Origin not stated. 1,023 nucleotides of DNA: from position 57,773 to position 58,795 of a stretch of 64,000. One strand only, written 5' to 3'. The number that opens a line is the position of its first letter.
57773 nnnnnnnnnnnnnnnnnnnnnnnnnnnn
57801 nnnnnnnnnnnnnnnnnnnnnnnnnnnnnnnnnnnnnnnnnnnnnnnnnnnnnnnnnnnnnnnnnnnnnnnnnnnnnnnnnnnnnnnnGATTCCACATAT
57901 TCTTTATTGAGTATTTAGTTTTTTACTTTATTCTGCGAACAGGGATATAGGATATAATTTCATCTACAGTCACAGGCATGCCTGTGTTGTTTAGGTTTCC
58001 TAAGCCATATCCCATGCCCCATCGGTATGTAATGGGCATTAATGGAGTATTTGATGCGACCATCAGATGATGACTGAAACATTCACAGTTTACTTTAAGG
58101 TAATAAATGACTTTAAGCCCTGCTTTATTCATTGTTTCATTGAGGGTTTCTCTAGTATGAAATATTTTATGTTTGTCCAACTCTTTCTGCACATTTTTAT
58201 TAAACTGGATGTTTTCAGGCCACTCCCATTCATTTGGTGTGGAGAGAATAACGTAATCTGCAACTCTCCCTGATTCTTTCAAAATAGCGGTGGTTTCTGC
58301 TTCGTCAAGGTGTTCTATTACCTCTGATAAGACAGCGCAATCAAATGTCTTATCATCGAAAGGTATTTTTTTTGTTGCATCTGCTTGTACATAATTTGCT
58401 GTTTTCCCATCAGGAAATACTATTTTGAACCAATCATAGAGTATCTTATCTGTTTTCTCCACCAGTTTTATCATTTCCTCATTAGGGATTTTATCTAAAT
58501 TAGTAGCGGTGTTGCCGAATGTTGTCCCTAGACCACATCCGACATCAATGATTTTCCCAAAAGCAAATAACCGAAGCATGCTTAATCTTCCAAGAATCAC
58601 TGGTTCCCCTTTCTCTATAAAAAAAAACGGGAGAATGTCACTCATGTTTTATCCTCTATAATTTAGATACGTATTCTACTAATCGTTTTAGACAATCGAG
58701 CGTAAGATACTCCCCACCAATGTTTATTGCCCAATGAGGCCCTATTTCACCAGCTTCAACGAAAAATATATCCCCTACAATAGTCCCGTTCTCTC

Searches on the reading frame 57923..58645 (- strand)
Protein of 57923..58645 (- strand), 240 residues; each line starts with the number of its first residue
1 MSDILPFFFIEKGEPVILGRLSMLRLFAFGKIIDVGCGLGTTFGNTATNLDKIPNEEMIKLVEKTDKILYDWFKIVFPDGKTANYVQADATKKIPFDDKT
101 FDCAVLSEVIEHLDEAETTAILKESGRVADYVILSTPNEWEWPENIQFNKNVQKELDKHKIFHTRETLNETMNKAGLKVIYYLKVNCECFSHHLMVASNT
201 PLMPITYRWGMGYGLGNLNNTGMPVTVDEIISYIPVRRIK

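Call 27: search_protein_families(library=pfam, proteins=[window:57923-58645:-], max_evalue=0.01)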
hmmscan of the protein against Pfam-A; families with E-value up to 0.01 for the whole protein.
window:57923-58645:- (240 aa): 6 families
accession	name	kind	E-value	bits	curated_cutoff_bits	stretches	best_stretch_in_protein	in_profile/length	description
PF13489.12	Methyltransf_23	-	2.5e-10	40.8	27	1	25-180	19-162/164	Methyltransferase domain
PF08241.18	Methyltransf_11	-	3.4e-08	34.5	21.2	1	34-128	2-86/95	Methyltransferase domain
PF13649.12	Methyltransf_25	-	1.4e-07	32.6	27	1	32-128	1-92/97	Methyltransferase domain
PF07021.18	MetW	-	2.5e-05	24.4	21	1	80-143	54-116/193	Methionine biosynthesis protein MetW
PF01209.24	Ubie_methyltran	-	0.00028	20.8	20.1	0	31-128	50-142/233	ubiE/COQ5 methyltransferase family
PF08242.18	Methyltransf_12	-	0.0022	19.2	30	1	33-123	1-86/98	Methyltransferase domain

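Call 28: search_protein_families(library=phrogs, proteins=[window:57923-58645:-], max_evalue=0.01)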
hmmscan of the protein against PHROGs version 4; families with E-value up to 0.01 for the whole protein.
window:57923-58645:- (240 aa): 1 family
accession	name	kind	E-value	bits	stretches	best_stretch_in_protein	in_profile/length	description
phrog_4752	-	other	3.2e-05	24.3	1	31-125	54-146/241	tRNA methyltransferase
